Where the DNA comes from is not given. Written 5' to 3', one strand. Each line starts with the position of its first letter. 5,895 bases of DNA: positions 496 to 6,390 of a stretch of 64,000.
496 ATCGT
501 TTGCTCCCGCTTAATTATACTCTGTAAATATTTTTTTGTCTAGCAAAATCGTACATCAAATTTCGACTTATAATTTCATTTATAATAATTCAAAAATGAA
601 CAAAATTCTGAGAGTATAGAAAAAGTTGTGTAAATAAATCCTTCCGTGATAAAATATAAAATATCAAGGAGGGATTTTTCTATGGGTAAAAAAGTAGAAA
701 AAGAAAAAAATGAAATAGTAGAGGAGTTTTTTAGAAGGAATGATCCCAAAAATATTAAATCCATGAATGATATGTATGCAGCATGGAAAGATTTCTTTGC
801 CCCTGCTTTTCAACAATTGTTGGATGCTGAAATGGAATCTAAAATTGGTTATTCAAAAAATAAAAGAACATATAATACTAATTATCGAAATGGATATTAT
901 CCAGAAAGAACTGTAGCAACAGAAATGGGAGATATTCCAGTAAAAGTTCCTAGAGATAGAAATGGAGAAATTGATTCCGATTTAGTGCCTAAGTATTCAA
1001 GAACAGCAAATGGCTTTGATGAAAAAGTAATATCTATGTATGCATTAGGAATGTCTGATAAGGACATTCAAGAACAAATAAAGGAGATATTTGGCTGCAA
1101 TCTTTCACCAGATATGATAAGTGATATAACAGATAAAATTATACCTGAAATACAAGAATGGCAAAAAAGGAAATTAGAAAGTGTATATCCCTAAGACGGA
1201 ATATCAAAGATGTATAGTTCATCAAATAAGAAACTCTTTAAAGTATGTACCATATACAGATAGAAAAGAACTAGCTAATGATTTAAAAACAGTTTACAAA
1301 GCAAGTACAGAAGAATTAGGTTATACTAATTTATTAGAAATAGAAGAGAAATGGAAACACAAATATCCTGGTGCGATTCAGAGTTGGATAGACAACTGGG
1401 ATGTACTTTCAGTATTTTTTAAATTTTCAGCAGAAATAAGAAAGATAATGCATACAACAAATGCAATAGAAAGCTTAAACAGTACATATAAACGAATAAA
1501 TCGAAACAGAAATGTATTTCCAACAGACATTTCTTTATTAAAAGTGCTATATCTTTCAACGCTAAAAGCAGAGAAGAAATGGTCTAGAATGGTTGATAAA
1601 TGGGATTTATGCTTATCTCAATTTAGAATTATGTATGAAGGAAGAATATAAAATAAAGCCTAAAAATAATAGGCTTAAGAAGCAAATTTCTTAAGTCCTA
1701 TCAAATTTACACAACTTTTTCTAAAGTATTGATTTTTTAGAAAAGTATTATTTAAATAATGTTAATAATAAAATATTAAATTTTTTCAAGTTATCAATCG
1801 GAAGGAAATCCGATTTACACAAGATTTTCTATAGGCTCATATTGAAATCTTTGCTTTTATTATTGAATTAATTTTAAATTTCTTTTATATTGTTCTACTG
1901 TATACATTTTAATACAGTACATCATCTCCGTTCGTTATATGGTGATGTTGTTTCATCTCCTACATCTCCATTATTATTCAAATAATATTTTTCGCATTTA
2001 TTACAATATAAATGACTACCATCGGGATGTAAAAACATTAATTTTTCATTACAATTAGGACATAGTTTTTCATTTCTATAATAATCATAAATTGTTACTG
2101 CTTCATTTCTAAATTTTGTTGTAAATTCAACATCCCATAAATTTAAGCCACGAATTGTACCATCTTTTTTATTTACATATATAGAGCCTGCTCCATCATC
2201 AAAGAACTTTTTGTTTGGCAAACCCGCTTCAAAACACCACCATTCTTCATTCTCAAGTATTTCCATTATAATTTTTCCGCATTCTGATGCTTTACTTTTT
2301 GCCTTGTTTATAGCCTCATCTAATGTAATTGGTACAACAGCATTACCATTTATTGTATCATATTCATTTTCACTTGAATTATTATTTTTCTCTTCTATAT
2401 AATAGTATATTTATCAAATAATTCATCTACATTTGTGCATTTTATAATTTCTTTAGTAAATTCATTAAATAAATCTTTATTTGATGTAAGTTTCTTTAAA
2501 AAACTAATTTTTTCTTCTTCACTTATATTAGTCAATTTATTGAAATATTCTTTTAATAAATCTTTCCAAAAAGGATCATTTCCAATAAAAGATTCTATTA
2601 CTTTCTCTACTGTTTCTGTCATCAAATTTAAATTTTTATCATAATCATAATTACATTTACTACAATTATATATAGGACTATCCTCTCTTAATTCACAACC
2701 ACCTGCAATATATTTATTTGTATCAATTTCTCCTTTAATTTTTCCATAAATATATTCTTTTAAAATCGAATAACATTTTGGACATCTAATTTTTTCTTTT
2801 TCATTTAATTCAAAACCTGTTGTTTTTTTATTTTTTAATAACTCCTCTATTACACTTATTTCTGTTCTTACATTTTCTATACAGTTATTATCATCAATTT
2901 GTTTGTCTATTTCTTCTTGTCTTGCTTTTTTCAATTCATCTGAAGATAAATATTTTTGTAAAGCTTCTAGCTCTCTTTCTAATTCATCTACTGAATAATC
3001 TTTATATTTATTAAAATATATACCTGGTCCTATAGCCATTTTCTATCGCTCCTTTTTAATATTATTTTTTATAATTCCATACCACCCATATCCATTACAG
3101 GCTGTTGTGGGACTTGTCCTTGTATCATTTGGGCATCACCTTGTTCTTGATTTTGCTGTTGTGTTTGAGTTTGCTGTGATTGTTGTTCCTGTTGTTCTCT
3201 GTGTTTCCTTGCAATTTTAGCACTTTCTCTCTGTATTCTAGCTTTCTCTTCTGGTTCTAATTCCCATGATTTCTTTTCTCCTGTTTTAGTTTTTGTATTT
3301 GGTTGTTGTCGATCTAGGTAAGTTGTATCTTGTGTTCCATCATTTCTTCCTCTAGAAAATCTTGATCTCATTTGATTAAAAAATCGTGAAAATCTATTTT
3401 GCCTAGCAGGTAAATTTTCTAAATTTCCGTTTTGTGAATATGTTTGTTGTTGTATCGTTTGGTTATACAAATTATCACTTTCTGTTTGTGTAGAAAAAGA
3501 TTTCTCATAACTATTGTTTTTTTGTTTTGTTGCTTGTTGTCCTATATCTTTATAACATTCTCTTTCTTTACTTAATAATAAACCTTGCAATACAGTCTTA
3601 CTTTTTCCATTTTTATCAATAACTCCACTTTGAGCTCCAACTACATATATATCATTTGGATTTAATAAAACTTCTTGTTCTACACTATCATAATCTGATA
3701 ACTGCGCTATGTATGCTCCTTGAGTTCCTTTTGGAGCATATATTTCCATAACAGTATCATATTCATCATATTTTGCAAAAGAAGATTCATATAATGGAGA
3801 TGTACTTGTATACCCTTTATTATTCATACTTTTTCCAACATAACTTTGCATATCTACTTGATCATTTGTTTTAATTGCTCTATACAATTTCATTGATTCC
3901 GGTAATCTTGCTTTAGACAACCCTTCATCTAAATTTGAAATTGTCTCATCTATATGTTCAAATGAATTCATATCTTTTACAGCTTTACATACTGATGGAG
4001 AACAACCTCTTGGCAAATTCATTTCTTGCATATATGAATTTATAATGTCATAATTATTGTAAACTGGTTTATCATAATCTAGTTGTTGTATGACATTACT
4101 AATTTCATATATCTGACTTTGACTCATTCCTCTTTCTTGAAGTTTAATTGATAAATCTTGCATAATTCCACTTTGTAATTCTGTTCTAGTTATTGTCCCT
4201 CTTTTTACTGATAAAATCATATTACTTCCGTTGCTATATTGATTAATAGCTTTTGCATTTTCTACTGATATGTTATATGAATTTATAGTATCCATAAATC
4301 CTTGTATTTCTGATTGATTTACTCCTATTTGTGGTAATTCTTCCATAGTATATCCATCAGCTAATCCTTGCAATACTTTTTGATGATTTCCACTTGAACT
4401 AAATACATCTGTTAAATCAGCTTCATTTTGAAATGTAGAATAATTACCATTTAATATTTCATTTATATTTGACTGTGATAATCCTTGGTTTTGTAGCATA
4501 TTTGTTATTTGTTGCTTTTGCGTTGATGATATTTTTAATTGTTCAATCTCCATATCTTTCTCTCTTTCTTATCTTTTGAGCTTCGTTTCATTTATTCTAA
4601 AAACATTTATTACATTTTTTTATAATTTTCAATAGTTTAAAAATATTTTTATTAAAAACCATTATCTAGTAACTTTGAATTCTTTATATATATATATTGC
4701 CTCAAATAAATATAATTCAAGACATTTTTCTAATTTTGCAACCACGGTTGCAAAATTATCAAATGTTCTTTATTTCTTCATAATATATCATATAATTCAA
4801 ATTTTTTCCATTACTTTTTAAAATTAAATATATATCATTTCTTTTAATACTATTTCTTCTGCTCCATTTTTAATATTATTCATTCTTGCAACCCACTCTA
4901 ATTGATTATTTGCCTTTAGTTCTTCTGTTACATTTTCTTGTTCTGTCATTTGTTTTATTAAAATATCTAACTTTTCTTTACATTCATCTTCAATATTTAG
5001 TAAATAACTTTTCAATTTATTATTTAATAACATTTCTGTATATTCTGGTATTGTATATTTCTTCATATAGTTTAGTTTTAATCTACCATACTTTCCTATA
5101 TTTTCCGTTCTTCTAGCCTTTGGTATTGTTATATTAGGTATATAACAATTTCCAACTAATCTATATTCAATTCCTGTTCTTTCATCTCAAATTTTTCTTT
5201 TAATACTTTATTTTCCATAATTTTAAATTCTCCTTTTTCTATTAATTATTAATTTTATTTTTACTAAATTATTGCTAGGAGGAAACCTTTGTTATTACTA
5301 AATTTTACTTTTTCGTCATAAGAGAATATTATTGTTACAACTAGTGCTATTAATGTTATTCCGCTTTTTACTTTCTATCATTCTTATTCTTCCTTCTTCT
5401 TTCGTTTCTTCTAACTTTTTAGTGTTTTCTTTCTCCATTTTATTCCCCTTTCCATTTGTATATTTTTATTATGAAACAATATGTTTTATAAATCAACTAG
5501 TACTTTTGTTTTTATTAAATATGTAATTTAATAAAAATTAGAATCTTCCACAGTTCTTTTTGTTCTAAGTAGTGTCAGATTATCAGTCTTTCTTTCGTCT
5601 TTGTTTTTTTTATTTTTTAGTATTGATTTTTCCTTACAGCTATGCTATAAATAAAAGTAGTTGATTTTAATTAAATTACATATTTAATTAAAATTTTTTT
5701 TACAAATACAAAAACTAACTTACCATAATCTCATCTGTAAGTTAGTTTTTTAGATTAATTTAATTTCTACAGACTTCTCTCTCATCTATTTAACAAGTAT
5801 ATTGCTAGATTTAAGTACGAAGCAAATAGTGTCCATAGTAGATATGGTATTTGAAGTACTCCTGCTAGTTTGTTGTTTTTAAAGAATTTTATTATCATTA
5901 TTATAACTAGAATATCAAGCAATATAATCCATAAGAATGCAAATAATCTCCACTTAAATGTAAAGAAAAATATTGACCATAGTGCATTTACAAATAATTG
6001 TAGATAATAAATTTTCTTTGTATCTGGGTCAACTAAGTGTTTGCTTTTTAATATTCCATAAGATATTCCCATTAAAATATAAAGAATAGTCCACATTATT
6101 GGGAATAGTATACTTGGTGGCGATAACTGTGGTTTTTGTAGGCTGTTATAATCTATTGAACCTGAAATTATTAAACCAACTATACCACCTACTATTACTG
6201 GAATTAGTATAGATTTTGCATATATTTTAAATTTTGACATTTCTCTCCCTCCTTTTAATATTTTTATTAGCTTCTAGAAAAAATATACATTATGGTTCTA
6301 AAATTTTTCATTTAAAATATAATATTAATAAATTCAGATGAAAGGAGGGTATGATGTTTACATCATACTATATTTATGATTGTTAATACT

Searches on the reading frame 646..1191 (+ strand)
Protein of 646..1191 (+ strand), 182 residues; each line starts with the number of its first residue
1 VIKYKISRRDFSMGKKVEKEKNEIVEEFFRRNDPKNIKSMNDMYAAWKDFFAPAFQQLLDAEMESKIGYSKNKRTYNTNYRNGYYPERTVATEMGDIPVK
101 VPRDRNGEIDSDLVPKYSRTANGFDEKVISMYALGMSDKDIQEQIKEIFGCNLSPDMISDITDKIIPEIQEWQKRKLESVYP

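Call 26: search_protein_families(library=pfam, alignment_id=A2, max_evalue=0.00001)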
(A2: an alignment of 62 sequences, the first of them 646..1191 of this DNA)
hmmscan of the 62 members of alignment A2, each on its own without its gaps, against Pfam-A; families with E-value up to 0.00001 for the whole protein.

A. member 1, window:646-1191:+ (182 aa): 1 family
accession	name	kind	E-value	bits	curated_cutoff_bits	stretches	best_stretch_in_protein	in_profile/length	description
PF00872.24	Transposase_mut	-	7.8e-36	124.2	21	1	30-182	12-161/379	Transposase, Mutator family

B. families by the number of members that match (of 62 scanned): 70 families (the first 25 are shown)
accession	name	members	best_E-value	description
PF02457.21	DAC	2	6.8e-46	DisA bacterial checkpoint controller nucleotide-binding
PF00872.24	Transposase_mut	2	7.8e-36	Transposase, Mutator family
PF13847.12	Methyltransf_31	2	8.8e-10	Methyltransferase domain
PF02475.24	TRM5-TYW2_MTfase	2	1.8e-09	TRM5/TYW2 methyltransferase domain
PF13649.12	Methyltransf_25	2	2.9e-07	Methyltransferase domain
PF07451.17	SpoVAD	1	2.4e-156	Stage V sporulation protein AD (SpoVAD)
PF06418.20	CTP_synth_N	1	2.1e-127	CTP synthase N-terminus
PF01136.24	Peptidase_U32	1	1.5e-87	Peptidase family U32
PF05580.18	Peptidase_S55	1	1.7e-84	SpoIVB peptidase S55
PF00118.29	Cpn60_TCP1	1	1.9e-80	TCP-1/cpn60 chaperonin family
PF01580.24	FtsK_SpoIIIE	1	1.4e-69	FtsK/SpoIIIE family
PF03602.21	Cons_hypoth95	1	1.3e-49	Conserved hypothetical protein 95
PF01416.25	PseudoU_synth_1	1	1.2e-48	tRNA pseudouridine synthase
PF06541.16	ABC_trans_CmpB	1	2.2e-46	Putative ABC-transporter type IV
PF10635.14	DisA-linker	1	2.5e-46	DisA bacterial checkpoint controller linker region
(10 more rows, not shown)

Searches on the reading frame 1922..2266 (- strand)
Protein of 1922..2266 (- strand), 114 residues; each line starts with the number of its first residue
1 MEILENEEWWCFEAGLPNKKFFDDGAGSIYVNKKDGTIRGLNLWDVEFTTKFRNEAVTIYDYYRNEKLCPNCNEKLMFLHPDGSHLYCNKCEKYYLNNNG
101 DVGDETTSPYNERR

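Call 8: search_protein_families(library=pfam, proteins=[window:1922-2266:-], max_evalue=0.01)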
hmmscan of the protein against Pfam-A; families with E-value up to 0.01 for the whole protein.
window:1922-2266:- (114 aa): 1 family
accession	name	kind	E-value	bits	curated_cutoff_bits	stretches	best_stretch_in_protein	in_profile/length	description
PF07191.17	Zn_ribbon_6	-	0.0014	19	25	1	63-93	26-57/67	Double zinc ribbon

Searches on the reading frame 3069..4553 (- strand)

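Call 8: search_protein_families(library=pfam, proteins=[window:3069-4553:-], max_evalue=0.01)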
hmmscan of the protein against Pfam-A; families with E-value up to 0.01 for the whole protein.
window:3069-4553:- (494 aa): 1 family
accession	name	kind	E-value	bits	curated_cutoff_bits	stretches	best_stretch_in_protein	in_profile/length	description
PF03496.20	ADPrib_exo_Tox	-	1.7e-17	63.8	23.4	1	194-327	48-194/196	ADP-ribosyltransferase exoenzyme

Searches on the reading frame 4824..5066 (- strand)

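Call 8: search_protein_families(library=pfam, proteins=[window:4824-5066:-], max_evalue=0.01)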
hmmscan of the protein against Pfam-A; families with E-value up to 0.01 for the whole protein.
window:4824-5066:- (80 aa): 1 family
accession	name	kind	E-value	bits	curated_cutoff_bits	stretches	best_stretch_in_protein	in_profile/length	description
PF14198.11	TnpV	-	1.9e-23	83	27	1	3-78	36-111/111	Transposon-encoded protein TnpV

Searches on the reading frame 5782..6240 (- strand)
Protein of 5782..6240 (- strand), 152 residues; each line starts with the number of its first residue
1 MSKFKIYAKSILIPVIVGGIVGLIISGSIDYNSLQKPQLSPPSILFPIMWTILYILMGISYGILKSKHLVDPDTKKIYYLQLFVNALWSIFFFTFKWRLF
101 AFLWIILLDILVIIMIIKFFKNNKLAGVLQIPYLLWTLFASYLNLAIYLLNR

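Call 8: search_protein_families(library=pfam, proteins=[window:5782-6240:-], max_evalue=0.01)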
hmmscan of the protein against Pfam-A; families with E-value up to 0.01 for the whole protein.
window:5782-6240:- (152 aa): 2 families
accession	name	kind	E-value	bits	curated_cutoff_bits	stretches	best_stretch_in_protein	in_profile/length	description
PF03073.20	TspO_MBR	-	9.2e-39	132.9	24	1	11-149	2-145/145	TspO/MBR family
PF02322.20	Cyt_bd_oxida_II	-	1.2e-06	28.6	35.6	1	6-142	117-256/302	Cytochrome bd terminal oxidase subunit II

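Call 14: find_encoding_contigs(protein=window:5782-6240:-, flank=5000, max_places=10)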
Protein window:5782-6240:- (152 aa): no gene with exactly this product is on record in the collection.
